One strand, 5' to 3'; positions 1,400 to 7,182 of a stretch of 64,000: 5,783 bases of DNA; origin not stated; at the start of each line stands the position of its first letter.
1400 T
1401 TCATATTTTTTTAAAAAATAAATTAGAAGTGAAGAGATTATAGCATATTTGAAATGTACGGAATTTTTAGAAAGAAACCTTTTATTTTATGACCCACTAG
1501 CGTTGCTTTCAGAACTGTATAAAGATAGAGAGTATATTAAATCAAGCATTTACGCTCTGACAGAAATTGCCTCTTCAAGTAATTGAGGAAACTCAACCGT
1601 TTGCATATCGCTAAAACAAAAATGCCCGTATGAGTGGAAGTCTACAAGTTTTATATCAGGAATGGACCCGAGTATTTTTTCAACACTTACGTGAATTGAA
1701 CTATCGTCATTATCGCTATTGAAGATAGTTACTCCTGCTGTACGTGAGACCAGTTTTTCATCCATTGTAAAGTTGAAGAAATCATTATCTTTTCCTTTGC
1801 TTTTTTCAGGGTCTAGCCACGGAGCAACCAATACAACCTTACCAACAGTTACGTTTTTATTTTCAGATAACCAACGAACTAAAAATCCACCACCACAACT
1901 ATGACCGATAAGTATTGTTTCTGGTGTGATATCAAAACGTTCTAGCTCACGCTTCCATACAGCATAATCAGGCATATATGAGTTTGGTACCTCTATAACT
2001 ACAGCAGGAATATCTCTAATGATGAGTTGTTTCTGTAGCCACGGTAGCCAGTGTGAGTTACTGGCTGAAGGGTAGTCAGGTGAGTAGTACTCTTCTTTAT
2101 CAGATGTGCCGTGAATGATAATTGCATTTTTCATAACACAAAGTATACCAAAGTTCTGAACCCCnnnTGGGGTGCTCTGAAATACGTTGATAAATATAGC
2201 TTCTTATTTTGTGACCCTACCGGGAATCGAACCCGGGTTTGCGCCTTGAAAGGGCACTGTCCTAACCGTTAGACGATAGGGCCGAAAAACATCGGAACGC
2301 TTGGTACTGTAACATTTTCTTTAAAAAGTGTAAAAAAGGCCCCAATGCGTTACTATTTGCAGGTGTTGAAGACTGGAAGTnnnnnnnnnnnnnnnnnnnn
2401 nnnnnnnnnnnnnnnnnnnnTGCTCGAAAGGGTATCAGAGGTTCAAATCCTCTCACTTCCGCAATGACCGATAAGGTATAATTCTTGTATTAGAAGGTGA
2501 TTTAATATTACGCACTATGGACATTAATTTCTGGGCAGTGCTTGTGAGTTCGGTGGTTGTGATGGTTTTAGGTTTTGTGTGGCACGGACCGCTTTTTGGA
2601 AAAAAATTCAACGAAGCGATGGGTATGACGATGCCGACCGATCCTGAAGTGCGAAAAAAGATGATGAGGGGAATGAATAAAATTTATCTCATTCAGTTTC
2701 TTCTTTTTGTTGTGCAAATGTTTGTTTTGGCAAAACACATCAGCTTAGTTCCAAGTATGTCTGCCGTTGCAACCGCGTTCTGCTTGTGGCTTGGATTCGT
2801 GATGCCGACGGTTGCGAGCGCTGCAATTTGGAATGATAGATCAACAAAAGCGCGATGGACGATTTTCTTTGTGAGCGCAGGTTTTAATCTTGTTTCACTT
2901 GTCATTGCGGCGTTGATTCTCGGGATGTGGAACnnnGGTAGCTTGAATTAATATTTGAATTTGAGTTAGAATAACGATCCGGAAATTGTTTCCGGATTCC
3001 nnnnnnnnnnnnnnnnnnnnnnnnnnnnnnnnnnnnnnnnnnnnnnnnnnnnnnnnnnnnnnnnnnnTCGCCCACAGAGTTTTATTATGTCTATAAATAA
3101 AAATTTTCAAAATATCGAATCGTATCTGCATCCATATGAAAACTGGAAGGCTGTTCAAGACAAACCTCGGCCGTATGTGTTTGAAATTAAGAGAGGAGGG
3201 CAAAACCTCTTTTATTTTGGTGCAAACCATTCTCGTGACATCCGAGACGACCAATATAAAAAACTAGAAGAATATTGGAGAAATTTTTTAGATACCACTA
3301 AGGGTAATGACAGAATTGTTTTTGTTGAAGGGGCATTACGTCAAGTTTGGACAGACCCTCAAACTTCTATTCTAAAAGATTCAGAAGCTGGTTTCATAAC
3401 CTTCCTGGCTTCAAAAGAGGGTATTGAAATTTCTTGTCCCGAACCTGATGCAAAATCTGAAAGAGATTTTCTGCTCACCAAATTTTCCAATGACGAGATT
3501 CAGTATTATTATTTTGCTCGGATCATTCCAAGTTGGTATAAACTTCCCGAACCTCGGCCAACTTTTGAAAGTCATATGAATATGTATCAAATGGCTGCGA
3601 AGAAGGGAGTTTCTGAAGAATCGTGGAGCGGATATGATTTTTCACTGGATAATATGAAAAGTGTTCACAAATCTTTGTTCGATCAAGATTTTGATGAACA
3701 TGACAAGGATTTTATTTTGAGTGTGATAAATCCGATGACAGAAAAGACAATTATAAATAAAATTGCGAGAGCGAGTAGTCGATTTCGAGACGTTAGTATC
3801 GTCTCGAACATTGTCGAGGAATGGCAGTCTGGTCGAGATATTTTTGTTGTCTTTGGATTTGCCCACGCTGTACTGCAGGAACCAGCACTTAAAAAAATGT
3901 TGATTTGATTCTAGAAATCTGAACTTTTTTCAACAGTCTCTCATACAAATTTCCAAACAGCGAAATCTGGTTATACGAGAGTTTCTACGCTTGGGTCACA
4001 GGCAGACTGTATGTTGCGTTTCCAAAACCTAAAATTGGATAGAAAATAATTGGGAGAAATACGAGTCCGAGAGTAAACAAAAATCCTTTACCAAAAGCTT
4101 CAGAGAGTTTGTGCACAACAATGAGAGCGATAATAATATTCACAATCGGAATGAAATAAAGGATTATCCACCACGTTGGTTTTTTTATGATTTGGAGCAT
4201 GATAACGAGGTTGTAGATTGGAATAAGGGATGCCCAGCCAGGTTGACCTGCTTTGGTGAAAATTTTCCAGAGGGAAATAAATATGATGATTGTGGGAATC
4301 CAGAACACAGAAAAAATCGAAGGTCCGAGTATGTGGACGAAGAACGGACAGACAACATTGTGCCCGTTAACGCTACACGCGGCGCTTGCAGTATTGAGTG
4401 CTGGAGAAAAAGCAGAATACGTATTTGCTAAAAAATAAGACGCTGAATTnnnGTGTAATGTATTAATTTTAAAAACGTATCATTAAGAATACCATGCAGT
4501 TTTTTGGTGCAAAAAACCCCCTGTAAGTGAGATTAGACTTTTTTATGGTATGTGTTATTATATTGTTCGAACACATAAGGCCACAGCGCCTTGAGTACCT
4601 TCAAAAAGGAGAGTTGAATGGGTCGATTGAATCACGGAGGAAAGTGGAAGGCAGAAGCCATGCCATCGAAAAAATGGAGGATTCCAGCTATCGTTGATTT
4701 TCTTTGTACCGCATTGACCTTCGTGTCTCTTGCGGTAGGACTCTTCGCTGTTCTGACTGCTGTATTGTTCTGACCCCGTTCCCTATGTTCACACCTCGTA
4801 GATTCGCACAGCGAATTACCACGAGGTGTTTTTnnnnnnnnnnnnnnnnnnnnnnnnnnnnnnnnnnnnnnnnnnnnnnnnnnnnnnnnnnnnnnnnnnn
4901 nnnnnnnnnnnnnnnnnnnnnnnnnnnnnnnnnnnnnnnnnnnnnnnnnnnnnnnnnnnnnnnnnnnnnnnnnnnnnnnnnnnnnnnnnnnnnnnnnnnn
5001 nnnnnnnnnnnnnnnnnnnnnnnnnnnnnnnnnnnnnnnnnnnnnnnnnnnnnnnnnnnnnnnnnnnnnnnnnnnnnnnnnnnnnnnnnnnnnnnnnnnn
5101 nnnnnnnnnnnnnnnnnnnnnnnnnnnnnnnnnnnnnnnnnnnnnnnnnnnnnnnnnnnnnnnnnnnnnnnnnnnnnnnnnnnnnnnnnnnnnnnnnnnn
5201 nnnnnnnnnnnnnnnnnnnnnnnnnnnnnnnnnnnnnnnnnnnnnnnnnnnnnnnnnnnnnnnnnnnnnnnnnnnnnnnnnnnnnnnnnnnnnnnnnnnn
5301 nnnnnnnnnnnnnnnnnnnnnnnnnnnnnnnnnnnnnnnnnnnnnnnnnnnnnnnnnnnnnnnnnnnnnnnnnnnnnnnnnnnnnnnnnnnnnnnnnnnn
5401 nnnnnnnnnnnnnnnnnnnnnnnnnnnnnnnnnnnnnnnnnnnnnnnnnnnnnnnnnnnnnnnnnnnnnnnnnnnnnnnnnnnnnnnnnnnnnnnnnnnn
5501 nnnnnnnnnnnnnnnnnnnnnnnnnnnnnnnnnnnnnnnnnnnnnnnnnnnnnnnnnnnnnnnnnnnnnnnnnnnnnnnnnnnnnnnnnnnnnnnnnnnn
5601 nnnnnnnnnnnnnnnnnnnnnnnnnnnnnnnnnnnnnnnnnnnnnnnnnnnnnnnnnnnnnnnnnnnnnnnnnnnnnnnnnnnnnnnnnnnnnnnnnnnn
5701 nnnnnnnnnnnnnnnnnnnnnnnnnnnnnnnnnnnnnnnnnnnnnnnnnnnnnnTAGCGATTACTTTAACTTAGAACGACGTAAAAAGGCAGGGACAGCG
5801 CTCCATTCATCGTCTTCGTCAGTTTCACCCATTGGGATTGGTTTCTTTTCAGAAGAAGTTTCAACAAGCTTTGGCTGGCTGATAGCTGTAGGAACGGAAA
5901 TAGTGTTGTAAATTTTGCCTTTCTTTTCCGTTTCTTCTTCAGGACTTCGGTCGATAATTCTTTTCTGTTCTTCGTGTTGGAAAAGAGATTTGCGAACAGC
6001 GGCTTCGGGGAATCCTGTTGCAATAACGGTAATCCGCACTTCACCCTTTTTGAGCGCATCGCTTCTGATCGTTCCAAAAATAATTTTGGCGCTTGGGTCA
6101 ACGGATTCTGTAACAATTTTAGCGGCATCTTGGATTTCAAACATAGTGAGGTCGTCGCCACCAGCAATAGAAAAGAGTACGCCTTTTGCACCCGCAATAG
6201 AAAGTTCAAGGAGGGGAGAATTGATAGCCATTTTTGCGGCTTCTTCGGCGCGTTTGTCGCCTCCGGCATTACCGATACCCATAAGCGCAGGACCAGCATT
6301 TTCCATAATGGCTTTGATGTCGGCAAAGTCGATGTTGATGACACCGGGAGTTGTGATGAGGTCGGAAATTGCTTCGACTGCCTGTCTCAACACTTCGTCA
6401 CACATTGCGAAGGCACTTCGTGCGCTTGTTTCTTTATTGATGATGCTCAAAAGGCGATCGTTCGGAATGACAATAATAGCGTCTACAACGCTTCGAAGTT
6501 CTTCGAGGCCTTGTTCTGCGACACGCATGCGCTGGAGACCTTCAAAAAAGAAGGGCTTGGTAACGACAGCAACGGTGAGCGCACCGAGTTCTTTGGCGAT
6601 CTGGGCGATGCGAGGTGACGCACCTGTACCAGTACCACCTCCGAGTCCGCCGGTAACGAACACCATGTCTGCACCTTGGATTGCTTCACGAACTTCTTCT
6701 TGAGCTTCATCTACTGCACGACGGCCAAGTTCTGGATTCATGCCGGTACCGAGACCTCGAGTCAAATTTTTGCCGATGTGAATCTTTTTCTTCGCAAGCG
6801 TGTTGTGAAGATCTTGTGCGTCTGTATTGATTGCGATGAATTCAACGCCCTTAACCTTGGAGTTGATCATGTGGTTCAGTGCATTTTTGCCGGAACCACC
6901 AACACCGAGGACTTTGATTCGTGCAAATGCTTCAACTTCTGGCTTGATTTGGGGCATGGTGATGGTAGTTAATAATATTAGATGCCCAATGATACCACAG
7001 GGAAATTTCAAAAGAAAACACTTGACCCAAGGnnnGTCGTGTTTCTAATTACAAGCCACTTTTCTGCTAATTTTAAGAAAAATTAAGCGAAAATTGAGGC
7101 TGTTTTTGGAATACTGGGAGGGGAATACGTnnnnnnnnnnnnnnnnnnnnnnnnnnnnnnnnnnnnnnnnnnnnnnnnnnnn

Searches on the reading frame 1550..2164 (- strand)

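Call 55: search_protein_families(library=pfam, proteins=[window:1550-2164:-], max_evalue=0.01)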
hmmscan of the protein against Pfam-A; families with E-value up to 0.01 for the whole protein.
window:1550-2164:- (204 aa): 5 families
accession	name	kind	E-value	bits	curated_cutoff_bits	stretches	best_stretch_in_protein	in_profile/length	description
PF06821.19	Ser_hydrolase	-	4.1e-11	43.5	22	1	31-183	7-155/172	Serine hydrolase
PF12146.15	Hydrolase_4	-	0.00011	22.1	27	1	74-122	69-116/239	Serine aminopeptidase, S33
PF00561.26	Abhydrolase_1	-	0.00065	19.9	25.8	1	74-132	63-118/245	alpha/beta hydrolase fold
PF10340.15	Say1_Mug180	-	0.0014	18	21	1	82-133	196-251/374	Steryl acetyl hydrolase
PF12697.13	Abhydrolase_6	-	0.0084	17.2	26.3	0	25-119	27-98/217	Alpha/beta hydrolase family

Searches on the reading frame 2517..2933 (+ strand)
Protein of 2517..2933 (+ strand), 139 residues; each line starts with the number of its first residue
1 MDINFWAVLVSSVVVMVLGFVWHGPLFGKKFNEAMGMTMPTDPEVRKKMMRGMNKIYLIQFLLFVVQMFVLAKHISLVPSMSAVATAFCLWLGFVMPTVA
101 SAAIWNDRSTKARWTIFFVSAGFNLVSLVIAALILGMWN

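Call 27: search_protein_families(library=ncbifam, proteins=[window:2517-2933:+], max_evalue=0.01)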
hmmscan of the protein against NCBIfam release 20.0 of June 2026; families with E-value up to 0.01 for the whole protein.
window:2517-2933:+ (139 aa): 0 families

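Call 54: search_protein_families(library=pfam, proteins=[window:2517-2933:+], max_evalue=0.05)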
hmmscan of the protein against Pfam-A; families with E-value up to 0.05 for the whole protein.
window:2517-2933:+ (139 aa): 2 families
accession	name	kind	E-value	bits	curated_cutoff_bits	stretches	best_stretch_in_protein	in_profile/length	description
PF08570.15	DUF1761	-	4.7e-19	69.3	31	1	6-136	1-123/123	Protein of unknown function (DUF1761)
PF20498.3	DUF6728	-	0.0074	16.9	27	1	47-69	27-49/55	Family of unknown function (DUF6728)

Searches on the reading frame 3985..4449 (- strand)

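Call 27: search_protein_families(library=ncbifam, proteins=[window:3985-4449:-], max_evalue=0.01)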
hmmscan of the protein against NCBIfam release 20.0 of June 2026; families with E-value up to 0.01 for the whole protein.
window:3985-4449:- (154 aa): 0 families

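Call 54: search_protein_families(library=pfam, proteins=[window:3985-4449:-], max_evalue=0.05)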
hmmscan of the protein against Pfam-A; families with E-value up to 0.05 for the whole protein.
window:3985-4449:- (154 aa): 2 families
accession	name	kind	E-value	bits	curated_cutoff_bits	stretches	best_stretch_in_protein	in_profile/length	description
PF18936.5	DUF5684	-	5.5e-26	91.4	27.4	1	72-147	1-78/81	Family of unknown function (DUF5684)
PF14219.11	DUF4328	-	0.032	14.2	27.2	0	90-118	57-85/166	Domain of unknown function (DUF4328)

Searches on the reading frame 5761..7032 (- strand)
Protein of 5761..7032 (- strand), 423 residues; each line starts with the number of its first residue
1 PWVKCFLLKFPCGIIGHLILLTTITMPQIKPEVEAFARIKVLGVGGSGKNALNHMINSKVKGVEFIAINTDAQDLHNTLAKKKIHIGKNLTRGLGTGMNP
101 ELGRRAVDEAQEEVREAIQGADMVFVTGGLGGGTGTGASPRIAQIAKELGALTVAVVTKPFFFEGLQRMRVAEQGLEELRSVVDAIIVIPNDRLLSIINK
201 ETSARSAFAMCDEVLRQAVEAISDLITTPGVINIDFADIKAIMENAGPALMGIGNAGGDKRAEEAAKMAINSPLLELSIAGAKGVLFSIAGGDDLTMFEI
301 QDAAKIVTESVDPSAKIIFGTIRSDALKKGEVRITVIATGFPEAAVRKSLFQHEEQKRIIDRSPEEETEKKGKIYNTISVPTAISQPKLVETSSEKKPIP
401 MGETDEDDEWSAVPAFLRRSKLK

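Call 73: search_protein_families(library=pfam, proteins=[window:5761-7032:-], max_evalue=0.01)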
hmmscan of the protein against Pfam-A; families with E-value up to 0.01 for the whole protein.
window:5761-7032:- (423 aa): 3 families
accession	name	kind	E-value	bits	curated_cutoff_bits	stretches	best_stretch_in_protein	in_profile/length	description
PF00091.31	Tubulin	-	2.6e-49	168.5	33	1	38-199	1-190/190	Tubulin/FtsZ family, GTPase domain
PF12327.13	FtsZ_C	-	5.3e-31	107.2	27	1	247-341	1-94/95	FtsZ family, C-terminal domain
PF13809.12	Tubulin_2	-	0.0071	16.1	27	0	119-148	159-188/356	Tubulin like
